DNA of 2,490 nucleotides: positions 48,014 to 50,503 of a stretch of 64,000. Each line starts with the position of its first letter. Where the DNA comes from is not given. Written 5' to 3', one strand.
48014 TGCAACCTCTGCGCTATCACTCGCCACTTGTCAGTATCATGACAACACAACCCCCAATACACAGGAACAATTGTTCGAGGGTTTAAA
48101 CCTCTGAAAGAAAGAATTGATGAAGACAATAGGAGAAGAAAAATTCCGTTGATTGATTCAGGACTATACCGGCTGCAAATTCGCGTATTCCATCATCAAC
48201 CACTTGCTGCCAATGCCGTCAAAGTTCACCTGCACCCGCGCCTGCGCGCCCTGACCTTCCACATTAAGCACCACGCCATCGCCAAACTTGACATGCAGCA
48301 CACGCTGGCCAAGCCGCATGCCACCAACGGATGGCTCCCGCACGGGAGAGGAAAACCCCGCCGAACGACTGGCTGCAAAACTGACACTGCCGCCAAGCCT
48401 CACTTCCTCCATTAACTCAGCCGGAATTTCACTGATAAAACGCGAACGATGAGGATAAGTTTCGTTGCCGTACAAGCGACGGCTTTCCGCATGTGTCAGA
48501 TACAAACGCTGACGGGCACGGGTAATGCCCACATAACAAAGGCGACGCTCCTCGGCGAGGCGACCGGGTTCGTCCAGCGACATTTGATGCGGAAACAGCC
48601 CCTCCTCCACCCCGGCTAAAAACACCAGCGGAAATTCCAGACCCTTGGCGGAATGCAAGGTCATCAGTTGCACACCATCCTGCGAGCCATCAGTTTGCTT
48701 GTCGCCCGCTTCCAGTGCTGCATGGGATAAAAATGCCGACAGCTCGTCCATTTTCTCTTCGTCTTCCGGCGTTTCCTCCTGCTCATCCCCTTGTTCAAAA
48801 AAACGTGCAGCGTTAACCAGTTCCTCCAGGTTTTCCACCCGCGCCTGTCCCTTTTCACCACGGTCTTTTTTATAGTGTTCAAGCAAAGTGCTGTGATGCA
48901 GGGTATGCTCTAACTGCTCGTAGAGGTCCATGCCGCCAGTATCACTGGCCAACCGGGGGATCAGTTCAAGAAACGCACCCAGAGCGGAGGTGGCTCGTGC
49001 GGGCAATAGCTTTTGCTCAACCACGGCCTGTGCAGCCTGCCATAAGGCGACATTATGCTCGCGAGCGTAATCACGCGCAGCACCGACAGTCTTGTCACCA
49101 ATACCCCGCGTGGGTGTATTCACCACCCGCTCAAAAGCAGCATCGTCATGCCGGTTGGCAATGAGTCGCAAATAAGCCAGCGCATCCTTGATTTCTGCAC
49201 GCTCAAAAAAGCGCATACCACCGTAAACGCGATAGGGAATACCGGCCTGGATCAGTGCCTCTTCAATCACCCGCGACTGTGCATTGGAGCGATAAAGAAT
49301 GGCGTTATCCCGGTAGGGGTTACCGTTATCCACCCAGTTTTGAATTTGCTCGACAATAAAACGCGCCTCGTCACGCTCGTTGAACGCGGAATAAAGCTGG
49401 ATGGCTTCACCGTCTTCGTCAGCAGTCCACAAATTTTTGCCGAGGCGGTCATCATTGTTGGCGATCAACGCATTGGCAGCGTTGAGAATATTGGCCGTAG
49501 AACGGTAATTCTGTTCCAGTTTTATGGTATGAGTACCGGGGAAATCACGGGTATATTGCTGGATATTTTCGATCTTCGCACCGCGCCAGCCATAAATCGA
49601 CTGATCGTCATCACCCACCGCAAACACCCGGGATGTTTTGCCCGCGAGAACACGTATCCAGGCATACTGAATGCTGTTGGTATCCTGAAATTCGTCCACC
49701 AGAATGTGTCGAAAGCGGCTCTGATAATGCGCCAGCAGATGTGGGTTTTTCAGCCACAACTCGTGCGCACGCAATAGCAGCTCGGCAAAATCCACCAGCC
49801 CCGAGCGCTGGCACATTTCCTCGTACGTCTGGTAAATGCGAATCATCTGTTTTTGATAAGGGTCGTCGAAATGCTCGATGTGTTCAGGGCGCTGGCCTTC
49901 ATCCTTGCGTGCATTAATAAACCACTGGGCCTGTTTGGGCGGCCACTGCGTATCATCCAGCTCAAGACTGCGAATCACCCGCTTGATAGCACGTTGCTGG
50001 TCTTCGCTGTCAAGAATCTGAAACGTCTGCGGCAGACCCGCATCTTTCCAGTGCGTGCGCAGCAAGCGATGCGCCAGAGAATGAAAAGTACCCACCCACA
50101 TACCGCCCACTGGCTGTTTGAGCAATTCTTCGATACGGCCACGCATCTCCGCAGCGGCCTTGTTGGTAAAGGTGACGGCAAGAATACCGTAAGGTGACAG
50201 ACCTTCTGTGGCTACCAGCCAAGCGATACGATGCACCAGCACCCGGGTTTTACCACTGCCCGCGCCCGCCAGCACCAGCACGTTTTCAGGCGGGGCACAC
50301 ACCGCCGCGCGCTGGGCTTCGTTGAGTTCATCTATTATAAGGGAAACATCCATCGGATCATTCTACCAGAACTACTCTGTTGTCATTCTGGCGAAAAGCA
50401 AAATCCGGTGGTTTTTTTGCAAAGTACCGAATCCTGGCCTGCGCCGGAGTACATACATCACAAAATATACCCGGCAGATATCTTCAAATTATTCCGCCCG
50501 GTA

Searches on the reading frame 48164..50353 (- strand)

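Call 34: search_protein_families(library=ncbifam, proteins=[window:48164-50353:-], max_evalue=1e-10)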
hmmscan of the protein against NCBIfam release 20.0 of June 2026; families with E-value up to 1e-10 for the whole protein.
window:48164-50353:- (729 aa): 15 families
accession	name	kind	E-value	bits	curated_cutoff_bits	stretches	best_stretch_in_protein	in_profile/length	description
NF008743.0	PRK11773.1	equivalog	0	1232.3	965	1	1-728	1-719/720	DNA helicase II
TIGR01075.1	uvrD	equivalog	0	1176.8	1144.45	1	6-726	1-714/715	DNA helicase II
TIGR01073.1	pcrA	equivalog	1.1e-241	804.2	911.2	1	7-726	2-724/725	DNA helicase PcrA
TIGR01074.1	rep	equivalog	1.2e-177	592.2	951.45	1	10-649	2-639/668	DNA helicase Rep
NF008172.0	PRK10919.1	equivalog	2.1e-142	475.7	1168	1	10-646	3-636/673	DNA helicase Rep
TIGR02785.1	addA_Gpos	equivalog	9.2e-58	196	707.65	3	145-297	316-480/1234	helicase-exonuclease AddAB subunit AddA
NF008276.0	PRK11054.1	equivalog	2.3e-52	178.4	543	2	9-103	196-288/684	DNA helicase IV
TIGR00609.1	recB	equivalog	5.4e-42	144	696.05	1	172-302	328-460/1175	exodeoxyribonuclease V subunit beta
TIGR02784.1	addA_alphas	equivalog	1.3e-41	143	860.75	2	173-305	347-501/1138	double-strand break repair helicase AddA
NF010485.0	PRK13909.1-2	equivalog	4.5e-38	131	650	1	170-396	284-522/909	RecB-like helicase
NF010487.0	PRK13909.1-4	equivalog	1.9e-37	129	759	1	157-396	267-524/924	RecB-like helicase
NF008128.0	PRK10876.1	equivalog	2e-17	62.2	1697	1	169-302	331-466/1181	exodeoxyribonuclease V subunit beta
NF010484.0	PRK13909.1-1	equivalog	5.4e-17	60.8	1074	0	208-297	339-435/945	RecB-like helicase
NF041464.1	HelD_BACSU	equivalog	5.6e-17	60.9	419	1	200-369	533-695/779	RNA polymerase recycling motor HelD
NF010486.0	PRK13909.1-3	equivalog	9.6e-14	50.3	1109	0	214-294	331-420/921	RecB-like helicase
